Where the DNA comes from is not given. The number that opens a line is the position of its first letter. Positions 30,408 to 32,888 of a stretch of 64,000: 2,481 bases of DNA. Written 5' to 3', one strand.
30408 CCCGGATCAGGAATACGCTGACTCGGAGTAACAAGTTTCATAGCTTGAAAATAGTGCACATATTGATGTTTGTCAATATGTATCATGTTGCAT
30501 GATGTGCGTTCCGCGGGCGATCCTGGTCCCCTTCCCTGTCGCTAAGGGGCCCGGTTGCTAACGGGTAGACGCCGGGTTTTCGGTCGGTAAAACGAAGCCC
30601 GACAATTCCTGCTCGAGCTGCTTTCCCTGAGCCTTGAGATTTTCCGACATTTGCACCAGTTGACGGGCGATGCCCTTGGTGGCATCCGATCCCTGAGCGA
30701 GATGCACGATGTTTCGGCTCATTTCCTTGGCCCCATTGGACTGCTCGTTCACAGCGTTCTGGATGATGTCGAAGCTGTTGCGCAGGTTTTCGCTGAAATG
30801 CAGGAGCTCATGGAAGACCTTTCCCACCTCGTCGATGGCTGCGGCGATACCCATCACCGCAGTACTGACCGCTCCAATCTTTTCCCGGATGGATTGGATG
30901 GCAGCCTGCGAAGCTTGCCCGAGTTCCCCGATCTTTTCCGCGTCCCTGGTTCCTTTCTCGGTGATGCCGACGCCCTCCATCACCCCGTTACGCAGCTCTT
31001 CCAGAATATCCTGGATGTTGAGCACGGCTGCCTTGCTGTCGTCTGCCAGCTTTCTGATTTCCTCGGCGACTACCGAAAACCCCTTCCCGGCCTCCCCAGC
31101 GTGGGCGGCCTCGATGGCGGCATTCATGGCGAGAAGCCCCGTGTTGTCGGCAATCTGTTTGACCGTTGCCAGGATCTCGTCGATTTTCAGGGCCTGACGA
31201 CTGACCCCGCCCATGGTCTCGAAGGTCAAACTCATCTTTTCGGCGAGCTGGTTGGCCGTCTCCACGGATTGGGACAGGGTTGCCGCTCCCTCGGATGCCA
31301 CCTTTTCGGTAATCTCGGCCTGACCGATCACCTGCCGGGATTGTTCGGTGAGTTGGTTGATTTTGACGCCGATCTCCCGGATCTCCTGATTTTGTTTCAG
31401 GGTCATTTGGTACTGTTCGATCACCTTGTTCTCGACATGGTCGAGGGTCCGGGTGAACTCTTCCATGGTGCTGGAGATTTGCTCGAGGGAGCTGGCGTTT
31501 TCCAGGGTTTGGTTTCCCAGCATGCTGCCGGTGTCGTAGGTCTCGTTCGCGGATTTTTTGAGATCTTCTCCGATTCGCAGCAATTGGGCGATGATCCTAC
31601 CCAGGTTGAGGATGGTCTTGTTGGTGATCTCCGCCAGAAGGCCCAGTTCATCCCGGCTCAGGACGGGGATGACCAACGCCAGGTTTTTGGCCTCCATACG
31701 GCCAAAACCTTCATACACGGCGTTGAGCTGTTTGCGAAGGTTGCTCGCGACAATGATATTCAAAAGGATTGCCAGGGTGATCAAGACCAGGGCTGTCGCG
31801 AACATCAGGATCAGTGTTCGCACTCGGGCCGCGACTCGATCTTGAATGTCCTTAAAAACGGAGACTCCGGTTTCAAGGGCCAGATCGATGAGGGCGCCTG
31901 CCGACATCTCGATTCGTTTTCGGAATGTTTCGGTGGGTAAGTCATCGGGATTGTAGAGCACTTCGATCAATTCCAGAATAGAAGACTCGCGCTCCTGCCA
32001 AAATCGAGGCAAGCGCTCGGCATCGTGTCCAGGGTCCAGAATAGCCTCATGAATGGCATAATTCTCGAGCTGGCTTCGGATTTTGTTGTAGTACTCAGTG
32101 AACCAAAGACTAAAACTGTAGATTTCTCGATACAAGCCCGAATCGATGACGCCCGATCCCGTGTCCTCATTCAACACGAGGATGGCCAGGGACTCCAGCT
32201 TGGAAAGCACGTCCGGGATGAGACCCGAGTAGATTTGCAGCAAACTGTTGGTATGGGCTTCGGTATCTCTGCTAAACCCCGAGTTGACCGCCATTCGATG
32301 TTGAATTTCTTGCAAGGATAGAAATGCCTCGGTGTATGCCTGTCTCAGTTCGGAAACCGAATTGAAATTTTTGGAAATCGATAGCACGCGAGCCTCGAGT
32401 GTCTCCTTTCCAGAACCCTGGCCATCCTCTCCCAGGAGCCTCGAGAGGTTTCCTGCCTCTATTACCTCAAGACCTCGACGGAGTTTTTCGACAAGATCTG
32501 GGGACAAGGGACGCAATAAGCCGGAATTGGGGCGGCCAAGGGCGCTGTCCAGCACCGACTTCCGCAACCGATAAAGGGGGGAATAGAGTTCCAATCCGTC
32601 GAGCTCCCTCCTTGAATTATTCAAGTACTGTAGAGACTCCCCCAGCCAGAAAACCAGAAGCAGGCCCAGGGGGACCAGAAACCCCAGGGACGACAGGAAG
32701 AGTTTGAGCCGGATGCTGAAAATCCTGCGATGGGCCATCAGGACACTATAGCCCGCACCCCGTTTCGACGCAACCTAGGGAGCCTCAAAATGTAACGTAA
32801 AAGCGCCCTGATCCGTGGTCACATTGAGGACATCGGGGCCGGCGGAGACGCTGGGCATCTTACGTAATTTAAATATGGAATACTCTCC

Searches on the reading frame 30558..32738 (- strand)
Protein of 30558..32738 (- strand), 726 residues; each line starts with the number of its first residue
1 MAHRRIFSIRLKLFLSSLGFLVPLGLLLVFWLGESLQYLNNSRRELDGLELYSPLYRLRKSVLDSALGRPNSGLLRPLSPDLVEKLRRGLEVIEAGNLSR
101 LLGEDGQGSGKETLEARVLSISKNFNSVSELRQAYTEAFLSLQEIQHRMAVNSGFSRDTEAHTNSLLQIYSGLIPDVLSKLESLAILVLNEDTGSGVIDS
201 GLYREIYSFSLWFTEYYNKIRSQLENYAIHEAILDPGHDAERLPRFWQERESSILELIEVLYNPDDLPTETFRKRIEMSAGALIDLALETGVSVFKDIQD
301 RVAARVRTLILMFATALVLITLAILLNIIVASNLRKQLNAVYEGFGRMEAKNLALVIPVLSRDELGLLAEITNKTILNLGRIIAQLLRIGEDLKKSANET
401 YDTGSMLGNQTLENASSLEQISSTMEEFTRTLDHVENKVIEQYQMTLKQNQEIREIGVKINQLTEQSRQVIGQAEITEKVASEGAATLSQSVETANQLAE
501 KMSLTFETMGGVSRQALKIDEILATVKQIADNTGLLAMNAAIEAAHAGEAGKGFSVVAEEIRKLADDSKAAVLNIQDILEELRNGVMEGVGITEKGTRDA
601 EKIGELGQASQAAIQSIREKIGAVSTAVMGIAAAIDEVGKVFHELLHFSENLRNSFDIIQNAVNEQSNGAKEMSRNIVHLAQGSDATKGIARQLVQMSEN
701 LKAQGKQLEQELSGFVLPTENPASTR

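Call 34: find_encoding_contigs(protein=window:30558-32738:-, flank=10000, max_places=1)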
Protein window:30558-32738:- (726 aa): 1 contig read that carries it; 1 place shown.
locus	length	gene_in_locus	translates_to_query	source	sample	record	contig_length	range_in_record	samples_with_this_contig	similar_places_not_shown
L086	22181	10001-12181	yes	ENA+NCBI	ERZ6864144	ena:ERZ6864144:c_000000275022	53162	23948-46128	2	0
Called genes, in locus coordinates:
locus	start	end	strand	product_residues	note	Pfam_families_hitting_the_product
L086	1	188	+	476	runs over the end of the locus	PF01071:GARS_A (faint), PF02655:ATP-grasp_3, PF07478:Dala_Dala_lig_C (weak), PF13535:ATP-grasp_4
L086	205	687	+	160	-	PF10646:Germane (weak)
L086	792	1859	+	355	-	PF04620:FlaA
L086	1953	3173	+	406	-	PF17284:Spermine_synt_N, PF01564:Spermine_synth, PF08241:Methyltransf_11 (weak), PF13649:Methyltransf_25 (weak)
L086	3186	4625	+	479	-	PF00990:GGDEF, PF00563:EAL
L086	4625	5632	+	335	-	PF12146:Hydrolase_4, PF12697:Abhydrolase_6, PF00561:Abhydrolase_1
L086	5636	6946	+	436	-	PF00672:HAMP, PF00990:GGDEF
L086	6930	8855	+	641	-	PF07719:TPR_2 (faint), PF14559:TPR_19 (faint), PF13176:TPR_7 (faint), PF13428:TPR_14 (faint), PF13432:TPR_16 (faint)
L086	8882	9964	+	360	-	PF22544:HYDIN_VesB_CFA65-like_Ig (weak)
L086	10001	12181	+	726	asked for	PF00015:MCPsignal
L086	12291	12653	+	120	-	PF01022:HTH_5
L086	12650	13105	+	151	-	PF06953:ArsD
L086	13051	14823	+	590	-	PF13191:AAA_16 (faint), PF01656:CbiA, PF02374:ArsA_ATPase, PF13614:AAA_31, PF01656:CbiA, PF02374:ArsA_ATPase, PF13614:AAA_31, PF02374:ArsA_ATPase (weak), +18 more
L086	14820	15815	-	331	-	PF02388:FemAB, PF13480:Acetyltransf_6, PF02388:FemAB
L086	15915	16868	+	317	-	PF00480:ROK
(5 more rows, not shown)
